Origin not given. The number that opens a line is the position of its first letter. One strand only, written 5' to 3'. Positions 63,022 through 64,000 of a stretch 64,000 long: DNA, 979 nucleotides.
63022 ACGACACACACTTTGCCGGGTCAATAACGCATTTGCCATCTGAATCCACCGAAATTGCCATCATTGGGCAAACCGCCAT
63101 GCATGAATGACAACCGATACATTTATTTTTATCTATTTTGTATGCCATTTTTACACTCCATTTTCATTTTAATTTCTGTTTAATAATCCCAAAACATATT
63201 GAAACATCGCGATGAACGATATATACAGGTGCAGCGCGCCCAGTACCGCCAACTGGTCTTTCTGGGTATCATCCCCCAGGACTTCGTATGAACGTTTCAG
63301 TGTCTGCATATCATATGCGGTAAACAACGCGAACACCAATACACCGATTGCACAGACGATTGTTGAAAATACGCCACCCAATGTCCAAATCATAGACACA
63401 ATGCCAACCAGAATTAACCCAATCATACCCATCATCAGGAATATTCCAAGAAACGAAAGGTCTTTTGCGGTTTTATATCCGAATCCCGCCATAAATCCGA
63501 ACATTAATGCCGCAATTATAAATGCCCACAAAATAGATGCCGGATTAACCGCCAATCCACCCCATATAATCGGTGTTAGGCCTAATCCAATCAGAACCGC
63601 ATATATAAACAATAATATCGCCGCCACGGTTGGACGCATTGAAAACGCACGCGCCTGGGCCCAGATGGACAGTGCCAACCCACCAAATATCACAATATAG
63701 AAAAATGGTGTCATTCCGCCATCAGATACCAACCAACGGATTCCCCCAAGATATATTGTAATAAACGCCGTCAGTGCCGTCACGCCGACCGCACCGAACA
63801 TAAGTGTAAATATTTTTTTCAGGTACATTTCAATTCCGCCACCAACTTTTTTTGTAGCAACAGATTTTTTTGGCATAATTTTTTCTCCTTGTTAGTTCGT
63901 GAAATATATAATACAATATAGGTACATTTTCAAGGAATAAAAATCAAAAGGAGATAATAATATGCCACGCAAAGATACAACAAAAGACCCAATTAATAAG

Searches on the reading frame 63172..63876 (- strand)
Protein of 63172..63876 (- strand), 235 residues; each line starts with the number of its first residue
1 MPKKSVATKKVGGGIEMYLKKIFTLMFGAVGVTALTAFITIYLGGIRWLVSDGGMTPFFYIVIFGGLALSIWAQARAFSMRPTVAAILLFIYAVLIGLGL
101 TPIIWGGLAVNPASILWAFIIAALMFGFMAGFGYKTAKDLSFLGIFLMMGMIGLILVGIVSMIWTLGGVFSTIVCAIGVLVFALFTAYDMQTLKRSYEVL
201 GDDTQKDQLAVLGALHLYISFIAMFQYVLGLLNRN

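Call 58: find_encoding_contigs(protein=window:63172-63876:-, flank=10000, max_places=3)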
Protein window:63172-63876:- (235 aa): 8 contigs read that carry it; 3 places shown.
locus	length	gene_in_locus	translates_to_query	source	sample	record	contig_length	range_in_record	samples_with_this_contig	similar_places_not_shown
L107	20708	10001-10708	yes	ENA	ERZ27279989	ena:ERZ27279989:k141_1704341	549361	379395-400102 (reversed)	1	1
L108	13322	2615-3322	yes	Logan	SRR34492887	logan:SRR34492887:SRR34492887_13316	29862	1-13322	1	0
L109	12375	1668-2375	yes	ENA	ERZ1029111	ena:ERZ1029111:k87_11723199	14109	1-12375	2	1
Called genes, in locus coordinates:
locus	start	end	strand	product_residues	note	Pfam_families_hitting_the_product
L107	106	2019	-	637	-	PF03895:YadA_anchor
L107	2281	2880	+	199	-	PF00239:Resolvase, PF13936:HTH_38 (faint)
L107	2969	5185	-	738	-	PF00082:Peptidase_S8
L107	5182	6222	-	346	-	PF07728:AAA_5 (faint), PF00004:AAA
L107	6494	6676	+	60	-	-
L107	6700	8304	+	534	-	PF00239:Resolvase, PF07508:Recombinase, PF13408:Zn_ribbon_recom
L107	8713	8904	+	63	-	-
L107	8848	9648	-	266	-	PF01790:LGT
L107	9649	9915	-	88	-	-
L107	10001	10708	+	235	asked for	PF01027:Bax1-I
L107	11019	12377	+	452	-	PF00587:tRNA-synt_2b, PF03129:HGTP_anticodon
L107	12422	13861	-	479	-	PF00587:tRNA-synt_2b, PF03129:HGTP_anticodon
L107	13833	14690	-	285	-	PF01553:Acyltransferase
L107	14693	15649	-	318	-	PF13444:Acetyltransf_5, PF21926:FeeM (weak)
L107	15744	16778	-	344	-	PF13406:SLT_2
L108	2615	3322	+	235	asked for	PF01027:Bax1-I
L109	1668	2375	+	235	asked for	PF01027:Bax1-I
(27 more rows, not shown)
